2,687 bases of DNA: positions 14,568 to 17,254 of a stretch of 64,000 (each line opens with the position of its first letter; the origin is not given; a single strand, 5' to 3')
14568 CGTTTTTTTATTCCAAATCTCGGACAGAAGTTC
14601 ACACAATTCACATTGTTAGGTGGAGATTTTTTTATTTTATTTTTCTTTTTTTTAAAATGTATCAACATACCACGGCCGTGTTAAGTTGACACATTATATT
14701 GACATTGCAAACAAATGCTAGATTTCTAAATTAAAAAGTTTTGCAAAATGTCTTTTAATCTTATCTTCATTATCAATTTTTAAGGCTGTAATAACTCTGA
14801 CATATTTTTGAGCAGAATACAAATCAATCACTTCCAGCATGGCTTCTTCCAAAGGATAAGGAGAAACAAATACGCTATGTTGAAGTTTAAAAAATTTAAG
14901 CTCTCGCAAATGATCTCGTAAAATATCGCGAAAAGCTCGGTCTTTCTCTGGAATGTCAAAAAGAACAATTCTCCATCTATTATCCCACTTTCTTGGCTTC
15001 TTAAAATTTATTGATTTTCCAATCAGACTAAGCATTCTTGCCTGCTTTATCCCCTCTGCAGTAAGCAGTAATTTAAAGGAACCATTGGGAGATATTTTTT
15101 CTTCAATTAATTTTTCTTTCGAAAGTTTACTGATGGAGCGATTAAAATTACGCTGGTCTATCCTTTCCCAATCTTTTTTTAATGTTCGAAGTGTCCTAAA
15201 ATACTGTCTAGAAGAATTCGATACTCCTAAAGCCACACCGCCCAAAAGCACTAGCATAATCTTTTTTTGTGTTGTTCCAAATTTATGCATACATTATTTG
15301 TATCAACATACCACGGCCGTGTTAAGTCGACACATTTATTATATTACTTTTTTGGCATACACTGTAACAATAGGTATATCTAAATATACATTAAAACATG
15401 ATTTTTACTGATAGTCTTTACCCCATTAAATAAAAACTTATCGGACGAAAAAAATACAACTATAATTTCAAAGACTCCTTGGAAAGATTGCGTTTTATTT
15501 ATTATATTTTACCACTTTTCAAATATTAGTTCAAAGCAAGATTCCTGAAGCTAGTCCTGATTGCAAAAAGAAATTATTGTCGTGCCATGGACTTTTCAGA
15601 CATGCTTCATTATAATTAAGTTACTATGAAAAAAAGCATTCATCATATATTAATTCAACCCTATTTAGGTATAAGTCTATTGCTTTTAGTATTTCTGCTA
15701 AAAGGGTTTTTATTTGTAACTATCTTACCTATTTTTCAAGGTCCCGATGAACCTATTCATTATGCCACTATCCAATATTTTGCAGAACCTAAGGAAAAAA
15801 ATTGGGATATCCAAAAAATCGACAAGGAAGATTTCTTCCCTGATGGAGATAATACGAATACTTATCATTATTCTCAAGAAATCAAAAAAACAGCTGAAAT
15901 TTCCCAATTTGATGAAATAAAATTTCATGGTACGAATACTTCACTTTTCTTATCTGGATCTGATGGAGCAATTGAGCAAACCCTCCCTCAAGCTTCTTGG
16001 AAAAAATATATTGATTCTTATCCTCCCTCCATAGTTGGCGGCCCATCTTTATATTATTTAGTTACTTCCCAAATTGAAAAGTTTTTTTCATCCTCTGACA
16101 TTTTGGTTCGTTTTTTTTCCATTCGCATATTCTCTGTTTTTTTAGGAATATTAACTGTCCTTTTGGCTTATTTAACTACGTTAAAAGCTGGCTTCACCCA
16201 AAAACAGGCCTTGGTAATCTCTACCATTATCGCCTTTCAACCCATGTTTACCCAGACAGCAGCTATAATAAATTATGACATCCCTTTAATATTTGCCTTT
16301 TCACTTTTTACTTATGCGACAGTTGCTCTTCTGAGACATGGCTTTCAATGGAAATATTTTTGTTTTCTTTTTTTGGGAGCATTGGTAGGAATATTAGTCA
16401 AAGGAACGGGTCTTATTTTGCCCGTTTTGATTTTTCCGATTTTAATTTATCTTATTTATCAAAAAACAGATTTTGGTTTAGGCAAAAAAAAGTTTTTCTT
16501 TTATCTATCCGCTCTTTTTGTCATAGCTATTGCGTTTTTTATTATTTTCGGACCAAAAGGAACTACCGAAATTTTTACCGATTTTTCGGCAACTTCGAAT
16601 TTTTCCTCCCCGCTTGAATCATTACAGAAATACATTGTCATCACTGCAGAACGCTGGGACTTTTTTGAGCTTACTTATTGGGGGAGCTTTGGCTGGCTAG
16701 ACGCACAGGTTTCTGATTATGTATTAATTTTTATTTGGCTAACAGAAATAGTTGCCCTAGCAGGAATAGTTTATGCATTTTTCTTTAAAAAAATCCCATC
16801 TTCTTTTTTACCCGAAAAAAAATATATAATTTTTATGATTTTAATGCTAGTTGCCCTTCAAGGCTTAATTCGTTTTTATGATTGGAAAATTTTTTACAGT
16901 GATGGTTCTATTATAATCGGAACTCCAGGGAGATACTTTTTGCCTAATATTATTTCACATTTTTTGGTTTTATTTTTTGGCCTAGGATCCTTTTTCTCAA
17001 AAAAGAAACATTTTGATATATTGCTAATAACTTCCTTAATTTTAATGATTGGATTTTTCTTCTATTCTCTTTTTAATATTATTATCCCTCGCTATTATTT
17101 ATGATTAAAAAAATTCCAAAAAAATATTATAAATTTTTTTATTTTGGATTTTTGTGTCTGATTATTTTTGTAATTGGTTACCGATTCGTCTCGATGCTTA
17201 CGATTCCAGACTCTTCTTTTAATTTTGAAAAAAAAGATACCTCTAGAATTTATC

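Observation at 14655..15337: R2 palindrome as a candidate operator of the PaaX_C-like regulator (four sites)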

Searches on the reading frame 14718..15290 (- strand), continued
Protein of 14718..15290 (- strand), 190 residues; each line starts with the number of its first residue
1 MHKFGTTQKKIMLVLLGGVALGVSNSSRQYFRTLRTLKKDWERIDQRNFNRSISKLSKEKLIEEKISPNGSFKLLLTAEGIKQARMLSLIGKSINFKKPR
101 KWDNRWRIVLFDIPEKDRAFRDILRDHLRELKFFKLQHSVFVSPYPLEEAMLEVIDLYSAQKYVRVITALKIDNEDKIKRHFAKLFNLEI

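Call 75: search_protein_representatives(alignment_id=A1)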
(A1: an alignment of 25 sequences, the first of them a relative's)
Query: 25 sequences, 186 profile positions. Proteins with E-value up to 0.001 (for the whole library): 4755; up to 1e-10: 2358; up to 1e-30: 75. The best 150 are listed.
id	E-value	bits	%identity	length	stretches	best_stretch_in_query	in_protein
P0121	7.2e-85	299.7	-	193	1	1-185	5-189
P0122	1.4e-56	207.5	-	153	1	1-120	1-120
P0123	1.1e-50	188.3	-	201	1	3-183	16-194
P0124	4.2e-50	186.4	-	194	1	3-182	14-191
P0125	5.6e-50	186.0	-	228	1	21-158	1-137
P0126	3.8e-47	176.7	-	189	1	3-184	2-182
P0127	1.9e-46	174.4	-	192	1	3-183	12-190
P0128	3.4e-45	170.3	-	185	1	3-182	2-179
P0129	5.4e-45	169.7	-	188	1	4-184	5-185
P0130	6.0e-45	169.6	-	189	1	1-185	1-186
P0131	6.4e-44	166.2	-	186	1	3-182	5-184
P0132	8.0e-44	165.9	-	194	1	7-183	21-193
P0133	9.5e-44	165.6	-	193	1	3-182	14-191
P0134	1.2e-43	165.4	-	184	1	3-183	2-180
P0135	2.4e-43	164.3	-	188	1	3-182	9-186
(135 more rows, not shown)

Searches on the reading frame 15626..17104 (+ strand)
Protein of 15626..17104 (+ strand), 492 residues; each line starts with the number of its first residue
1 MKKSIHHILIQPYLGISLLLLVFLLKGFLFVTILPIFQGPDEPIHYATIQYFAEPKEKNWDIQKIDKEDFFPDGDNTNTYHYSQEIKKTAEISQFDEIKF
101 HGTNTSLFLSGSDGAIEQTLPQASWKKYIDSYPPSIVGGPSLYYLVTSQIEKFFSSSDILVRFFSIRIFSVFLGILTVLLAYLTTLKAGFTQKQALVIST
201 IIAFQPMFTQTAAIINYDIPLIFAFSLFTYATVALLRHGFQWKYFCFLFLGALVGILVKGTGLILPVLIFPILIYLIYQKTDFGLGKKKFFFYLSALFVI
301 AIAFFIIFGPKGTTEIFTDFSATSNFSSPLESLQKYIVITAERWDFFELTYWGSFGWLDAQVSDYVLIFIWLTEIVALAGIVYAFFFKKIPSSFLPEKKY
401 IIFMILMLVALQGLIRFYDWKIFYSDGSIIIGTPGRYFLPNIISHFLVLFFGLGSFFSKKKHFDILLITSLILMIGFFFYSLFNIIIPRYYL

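Call 11: search_protein_families(library=pfam, proteins=[window:15626-17104:+], max_evalue=0.01)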
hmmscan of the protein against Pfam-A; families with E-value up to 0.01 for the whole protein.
window:15626-17104:+ (492 aa): 2 families
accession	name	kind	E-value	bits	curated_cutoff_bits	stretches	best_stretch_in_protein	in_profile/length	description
PF02366.24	PMT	-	5.5e-13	49.5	22.7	1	161-306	80-234/245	Dolichyl-phosphate-mannose-protein mannosyltransferase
PF13231.12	PMT_2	-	1.4e-11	45.3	26.1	1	162-303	20-155/160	Dolichyl-phosphate-mannose-protein mannosyltransferase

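Call 79: find_encoding_contigs(protein=window:15626-17104:+, flank=8000, max_places=6)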
Protein window:15626-17104:+ (492 aa): 1 contig read that carries it; 1 place shown.
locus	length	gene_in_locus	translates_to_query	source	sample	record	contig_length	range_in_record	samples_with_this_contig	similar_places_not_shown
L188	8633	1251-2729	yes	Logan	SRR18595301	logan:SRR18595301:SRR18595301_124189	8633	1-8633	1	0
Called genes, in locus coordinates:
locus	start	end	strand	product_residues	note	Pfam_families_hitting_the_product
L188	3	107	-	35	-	?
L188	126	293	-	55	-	-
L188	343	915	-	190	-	PF20803:PaaX_M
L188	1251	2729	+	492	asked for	PF02366:PMT, PF13231:PMT_2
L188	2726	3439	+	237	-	-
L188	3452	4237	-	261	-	PF13489:Methyltransf_23, PF01209:Ubie_methyltran, PF08241:Methyltransf_11, PF13649:Methyltransf_25 (weak)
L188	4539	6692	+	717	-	PF17191:RecG_wedge, PF01336:tRNA_anti-codon (weak), PF00270:DEAD, PF04851:ResIII, PF00270:DEAD, PF00271:Helicase_C, PF22590:Cas3-like_C_2 (weak), PF19833:RecG_dom3_C, +1 more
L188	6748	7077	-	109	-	-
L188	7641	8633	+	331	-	?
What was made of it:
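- On Insertion sequence or other mobile cassette: No alternative arrangement was found (call 79).
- No alternative arrangement of the window locus was found (call 79).
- Tried and rejected: It returned only the same arrangement (call 79).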
